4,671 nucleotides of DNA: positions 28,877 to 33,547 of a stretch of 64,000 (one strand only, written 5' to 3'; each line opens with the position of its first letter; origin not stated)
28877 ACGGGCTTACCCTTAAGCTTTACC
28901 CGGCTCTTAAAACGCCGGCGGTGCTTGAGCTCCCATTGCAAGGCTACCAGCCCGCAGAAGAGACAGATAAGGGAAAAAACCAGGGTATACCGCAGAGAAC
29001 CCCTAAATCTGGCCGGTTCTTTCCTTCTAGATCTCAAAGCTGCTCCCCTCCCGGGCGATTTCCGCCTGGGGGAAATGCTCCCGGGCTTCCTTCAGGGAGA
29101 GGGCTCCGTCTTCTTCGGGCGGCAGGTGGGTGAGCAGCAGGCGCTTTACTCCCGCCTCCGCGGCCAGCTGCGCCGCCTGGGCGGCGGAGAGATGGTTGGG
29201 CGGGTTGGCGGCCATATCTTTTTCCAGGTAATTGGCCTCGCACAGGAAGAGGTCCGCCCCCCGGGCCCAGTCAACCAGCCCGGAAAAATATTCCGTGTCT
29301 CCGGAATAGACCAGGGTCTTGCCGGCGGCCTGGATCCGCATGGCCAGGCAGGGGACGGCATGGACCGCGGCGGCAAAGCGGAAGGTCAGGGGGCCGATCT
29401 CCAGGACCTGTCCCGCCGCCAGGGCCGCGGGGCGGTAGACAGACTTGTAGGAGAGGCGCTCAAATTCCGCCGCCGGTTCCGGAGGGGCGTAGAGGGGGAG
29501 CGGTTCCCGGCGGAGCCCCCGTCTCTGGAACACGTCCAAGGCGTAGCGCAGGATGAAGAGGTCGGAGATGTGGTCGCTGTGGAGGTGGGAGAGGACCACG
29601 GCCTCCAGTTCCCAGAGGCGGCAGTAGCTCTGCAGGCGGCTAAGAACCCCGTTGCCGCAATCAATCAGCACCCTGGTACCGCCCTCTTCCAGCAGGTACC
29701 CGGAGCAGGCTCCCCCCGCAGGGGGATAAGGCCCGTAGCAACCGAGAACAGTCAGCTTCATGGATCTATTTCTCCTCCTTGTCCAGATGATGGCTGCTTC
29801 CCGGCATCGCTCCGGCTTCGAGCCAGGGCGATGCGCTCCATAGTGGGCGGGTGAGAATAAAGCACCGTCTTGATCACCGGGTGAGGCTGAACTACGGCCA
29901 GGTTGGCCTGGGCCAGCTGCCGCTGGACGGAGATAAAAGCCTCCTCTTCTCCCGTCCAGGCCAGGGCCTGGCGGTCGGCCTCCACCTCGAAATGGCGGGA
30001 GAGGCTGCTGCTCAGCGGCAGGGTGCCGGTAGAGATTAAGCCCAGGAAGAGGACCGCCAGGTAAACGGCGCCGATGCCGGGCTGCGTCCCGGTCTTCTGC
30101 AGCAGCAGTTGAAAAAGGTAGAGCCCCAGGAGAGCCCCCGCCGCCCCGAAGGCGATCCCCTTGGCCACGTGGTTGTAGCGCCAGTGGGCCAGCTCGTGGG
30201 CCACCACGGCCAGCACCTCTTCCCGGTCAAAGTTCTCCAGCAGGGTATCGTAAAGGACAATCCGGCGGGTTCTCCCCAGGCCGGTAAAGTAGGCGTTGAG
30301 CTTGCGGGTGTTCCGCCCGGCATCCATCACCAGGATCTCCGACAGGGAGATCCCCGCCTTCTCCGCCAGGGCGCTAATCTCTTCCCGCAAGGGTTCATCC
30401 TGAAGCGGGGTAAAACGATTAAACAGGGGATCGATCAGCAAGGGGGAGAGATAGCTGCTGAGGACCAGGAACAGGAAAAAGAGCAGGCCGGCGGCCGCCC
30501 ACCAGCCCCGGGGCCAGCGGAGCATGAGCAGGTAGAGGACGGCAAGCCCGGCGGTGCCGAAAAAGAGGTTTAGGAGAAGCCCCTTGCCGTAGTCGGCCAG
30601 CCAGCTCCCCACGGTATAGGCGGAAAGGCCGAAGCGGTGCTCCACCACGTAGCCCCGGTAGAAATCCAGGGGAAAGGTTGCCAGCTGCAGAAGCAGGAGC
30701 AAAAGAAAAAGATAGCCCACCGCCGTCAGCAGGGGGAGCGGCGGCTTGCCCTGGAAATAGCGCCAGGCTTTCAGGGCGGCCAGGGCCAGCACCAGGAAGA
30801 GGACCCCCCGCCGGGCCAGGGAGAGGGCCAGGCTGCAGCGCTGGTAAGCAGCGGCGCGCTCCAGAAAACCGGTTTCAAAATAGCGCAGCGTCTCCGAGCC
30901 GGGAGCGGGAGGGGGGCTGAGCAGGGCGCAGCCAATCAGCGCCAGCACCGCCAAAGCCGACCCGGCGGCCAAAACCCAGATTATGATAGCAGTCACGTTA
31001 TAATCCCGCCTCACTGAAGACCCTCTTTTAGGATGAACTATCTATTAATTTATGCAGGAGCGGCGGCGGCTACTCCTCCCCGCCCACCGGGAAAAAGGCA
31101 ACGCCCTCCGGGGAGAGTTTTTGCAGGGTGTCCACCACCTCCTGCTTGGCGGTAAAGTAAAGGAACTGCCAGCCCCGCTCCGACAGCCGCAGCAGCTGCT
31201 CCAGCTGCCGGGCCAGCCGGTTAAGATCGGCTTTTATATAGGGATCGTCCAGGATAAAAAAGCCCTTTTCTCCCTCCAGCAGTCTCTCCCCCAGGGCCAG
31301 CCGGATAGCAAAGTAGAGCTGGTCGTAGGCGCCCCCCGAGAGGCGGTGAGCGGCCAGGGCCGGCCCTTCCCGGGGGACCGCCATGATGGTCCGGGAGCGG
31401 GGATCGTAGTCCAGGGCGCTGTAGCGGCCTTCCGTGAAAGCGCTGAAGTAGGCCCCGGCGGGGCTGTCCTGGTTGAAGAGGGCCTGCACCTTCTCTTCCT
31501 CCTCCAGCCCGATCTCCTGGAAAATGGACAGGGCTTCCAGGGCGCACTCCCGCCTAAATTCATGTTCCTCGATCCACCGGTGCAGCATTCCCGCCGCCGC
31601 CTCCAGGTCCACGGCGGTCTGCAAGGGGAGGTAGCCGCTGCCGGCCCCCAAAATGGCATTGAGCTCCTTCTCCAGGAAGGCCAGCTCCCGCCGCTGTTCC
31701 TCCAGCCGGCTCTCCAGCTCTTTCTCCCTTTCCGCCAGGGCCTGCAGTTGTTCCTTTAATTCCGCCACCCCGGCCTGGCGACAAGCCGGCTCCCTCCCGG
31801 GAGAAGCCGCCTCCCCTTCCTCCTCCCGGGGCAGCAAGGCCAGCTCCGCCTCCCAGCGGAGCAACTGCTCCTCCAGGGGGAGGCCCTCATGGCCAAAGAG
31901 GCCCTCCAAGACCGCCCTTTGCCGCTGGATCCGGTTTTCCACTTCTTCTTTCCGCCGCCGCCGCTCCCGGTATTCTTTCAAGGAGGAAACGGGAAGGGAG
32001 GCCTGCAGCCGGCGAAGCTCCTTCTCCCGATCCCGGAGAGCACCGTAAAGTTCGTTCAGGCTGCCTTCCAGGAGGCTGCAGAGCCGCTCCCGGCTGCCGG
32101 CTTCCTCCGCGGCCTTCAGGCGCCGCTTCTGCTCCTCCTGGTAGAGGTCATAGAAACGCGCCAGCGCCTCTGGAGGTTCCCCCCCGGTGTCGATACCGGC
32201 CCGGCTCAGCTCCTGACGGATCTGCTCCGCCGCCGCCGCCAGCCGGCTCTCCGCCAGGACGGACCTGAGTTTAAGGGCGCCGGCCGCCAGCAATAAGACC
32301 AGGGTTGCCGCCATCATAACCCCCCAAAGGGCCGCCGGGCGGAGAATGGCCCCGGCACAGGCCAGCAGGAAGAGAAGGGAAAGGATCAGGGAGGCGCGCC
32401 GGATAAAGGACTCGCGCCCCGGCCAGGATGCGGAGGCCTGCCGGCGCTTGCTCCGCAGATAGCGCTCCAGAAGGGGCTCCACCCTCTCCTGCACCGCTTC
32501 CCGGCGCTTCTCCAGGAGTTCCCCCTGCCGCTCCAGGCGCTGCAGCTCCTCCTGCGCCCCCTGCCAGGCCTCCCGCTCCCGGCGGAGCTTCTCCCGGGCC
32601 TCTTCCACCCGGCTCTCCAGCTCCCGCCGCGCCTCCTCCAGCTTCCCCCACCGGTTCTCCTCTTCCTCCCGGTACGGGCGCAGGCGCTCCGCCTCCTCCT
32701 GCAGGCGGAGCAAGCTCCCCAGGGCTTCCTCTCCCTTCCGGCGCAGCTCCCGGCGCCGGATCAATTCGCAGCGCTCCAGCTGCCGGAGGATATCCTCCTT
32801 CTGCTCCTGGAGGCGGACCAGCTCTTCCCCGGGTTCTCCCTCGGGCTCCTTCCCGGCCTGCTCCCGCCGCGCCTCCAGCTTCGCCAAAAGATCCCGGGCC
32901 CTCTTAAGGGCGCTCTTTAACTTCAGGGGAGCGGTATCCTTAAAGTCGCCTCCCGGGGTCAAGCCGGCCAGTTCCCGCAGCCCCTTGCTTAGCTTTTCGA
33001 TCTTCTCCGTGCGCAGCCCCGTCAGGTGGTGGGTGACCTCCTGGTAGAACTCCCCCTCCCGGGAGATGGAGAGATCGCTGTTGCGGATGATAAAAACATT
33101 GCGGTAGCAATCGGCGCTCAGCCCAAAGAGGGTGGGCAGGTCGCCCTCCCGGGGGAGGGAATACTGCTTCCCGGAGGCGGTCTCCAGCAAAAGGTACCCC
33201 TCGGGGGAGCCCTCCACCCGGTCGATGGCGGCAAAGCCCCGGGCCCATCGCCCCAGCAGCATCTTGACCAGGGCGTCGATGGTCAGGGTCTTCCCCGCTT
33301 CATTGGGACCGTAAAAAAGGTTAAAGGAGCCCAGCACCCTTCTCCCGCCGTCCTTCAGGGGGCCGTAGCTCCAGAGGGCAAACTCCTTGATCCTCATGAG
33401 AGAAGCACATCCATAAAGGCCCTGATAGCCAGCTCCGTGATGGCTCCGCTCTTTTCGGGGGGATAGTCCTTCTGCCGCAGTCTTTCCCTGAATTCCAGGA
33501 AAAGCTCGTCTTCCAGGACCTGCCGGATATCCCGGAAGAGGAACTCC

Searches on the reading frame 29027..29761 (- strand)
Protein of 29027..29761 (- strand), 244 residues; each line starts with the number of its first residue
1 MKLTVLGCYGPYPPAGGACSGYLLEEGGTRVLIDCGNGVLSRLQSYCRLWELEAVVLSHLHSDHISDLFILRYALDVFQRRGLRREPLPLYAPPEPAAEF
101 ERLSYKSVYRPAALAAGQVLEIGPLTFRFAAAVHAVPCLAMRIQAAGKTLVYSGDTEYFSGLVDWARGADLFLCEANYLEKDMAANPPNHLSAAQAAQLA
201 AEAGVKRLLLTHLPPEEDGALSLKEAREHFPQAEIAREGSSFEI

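Call 61: search_protein_families(library=pfam, proteins=[window:29027-29761:-])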
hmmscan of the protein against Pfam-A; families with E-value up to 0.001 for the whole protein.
window:29027-29761:- (244 aa): 2 families
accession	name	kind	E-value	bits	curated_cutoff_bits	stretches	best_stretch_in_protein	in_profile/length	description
PF12706.13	Lactamase_B_2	-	2e-27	96.5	27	1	29-212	1-199/200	Beta-lactamase superfamily domain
PF00753.33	Lactamase_B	-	3.3e-15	57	22.7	1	16-178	3-162/196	Metallo-beta-lactamase superfamily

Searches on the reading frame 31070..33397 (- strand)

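Call 44: search_protein_families(library=pfam, proteins=[window:31070-33397:-])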
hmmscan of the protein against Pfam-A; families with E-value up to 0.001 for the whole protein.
window:31070-33397:- (775 aa): 3 families
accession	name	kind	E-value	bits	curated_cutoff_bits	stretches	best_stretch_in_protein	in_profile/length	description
PF13514.12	AAA_27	-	1.4e-05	25.2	22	1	1-49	1-52/206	AAA domain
PF08614.16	ATG16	-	0.00079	20.1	33.7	1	216-323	91-198/200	Autophagy protein 16 (ATG16)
PF02463.25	SMC_N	-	0.00098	19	40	0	391-761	135-208/220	RecF/RecN/SMC N terminal domain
